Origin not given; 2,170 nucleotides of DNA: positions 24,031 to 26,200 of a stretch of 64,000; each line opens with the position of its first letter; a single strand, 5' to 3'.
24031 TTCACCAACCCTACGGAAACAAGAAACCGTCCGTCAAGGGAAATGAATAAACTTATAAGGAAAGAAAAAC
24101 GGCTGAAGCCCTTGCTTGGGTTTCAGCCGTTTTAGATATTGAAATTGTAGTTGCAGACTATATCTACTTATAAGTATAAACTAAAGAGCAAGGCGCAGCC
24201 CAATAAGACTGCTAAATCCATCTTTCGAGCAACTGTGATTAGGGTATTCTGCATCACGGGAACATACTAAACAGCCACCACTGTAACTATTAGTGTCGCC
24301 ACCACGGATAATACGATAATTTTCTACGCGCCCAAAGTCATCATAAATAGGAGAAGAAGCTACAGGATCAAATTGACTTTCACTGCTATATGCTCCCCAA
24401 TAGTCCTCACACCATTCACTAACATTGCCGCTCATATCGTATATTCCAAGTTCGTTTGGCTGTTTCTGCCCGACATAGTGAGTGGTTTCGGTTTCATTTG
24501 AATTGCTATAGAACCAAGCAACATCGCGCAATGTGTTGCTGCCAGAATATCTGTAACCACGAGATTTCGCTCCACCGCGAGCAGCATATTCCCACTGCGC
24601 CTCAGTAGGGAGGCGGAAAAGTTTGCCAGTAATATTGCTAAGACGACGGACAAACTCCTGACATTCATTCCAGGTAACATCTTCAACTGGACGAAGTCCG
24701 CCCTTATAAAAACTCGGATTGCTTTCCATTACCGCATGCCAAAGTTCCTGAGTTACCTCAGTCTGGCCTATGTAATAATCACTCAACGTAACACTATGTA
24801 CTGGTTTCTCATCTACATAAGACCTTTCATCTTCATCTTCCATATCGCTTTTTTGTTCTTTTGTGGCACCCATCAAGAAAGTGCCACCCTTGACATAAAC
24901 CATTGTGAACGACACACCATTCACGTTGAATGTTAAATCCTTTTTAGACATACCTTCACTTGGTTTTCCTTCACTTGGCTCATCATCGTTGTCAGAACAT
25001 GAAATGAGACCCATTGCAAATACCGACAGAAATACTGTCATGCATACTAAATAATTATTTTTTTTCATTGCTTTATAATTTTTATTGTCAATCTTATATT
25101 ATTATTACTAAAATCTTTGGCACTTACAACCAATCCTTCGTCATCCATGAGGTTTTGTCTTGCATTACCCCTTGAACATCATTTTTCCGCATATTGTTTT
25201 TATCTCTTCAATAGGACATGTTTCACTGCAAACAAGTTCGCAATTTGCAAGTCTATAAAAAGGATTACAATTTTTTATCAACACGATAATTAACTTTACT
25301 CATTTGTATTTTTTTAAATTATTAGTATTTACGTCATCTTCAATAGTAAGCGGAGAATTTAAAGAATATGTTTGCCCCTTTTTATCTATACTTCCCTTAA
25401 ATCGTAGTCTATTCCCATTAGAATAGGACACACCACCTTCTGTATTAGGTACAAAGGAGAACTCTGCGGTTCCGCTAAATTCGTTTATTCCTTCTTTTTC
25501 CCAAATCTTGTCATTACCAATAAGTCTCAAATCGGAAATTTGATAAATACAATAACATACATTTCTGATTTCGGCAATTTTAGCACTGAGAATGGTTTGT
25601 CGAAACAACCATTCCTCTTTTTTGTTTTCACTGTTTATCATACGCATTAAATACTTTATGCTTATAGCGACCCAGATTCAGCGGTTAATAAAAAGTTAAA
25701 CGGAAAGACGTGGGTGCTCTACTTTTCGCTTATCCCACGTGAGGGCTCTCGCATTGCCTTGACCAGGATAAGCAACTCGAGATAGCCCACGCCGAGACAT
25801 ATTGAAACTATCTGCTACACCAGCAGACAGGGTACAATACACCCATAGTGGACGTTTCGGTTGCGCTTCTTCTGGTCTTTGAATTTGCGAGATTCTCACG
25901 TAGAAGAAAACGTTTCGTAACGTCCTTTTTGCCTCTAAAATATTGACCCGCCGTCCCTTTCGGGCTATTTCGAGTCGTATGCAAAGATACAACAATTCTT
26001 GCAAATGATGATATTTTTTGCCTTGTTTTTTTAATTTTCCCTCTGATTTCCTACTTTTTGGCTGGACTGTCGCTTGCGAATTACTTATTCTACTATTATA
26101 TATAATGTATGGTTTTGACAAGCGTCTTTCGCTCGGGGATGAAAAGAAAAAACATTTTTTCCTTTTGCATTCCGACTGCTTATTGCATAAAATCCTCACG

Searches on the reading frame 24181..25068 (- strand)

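Call 70: search_protein_families(library=pfam, max_evalue=0.01, proteins=[window:24181-25068:-])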
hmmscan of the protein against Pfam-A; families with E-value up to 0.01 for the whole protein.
window:24181-25068:- (295 aa): 1 family
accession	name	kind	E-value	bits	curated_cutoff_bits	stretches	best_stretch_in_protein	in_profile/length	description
PF03781.23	FGE-sulfatase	-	3.7e-41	141.9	23.3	1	55-294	4-254/255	Sulfatase-modifying factor enzyme 1-like domain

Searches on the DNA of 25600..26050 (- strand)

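Call 7: search_rna_families(source=window, start=25600, end=26050, threshold=evalue, max_evalue=10, show_alignments=3)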
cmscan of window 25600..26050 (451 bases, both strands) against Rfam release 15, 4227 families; matches with E-value up to 10: 4.
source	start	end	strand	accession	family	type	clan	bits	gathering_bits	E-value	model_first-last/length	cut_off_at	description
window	25997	26025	+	RF00533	snoMe18S-Gm1358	Gene; snRNA; snoRNA; CD-box;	-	17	50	2.1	1-79/79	no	Small nucleolar RNA Me18S-Gm1358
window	26000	26021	+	RF00274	SNORD57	Gene; snRNA; snoRNA; CD-box;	CL00058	13.7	47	8.1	1-72/72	no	Small nucleolar RNA SNORD57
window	25999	26022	+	RF00339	snoR60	Gene; snRNA; snoRNA; CD-box;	CL00074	13.4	40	9.9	1-72/72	no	Small nucleolar RNA snoR60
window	26017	26047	-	RF00522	PreQ1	Cis-reg; riboswitch;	-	12.2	39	10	1-45/45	no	PreQ1 (pre queuosine) riboswitch aptamer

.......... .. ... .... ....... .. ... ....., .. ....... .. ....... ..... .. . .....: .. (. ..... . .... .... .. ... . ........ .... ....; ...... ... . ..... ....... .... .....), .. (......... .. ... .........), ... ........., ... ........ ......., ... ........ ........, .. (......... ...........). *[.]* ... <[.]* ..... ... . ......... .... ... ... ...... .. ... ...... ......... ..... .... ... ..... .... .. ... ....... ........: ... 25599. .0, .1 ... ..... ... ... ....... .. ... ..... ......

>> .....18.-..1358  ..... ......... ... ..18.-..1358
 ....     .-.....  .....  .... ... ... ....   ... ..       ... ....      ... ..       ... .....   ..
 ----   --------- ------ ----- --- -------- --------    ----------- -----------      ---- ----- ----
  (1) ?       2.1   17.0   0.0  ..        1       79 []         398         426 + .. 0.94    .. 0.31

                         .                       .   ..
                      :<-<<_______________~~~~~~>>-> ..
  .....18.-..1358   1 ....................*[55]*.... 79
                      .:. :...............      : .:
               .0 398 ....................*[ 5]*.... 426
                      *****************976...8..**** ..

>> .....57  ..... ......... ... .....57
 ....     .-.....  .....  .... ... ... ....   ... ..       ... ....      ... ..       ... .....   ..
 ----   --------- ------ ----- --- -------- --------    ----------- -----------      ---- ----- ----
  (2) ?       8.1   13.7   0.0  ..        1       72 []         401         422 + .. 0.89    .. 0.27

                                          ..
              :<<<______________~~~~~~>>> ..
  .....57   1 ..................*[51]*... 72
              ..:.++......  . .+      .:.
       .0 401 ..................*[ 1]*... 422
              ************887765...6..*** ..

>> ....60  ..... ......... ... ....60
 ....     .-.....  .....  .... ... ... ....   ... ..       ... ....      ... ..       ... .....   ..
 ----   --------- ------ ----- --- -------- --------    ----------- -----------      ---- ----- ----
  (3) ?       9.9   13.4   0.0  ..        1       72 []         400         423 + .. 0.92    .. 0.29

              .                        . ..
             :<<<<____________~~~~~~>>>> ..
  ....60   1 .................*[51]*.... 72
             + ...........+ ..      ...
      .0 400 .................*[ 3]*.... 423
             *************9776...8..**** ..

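Call 88: search_dna_similar(query=window:25700-25925:-, collection=plasmids, mode=distant, max_evalue=0.001, max_rows=15)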
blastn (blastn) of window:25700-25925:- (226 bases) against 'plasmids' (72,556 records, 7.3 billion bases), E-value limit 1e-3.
No match.

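Call 89: search_dna_similar(query=window:25700-25925:-, collection=phages, mode=distant, max_evalue=0.001, max_rows=15)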
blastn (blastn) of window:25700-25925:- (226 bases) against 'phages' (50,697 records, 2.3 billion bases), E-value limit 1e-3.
No match.
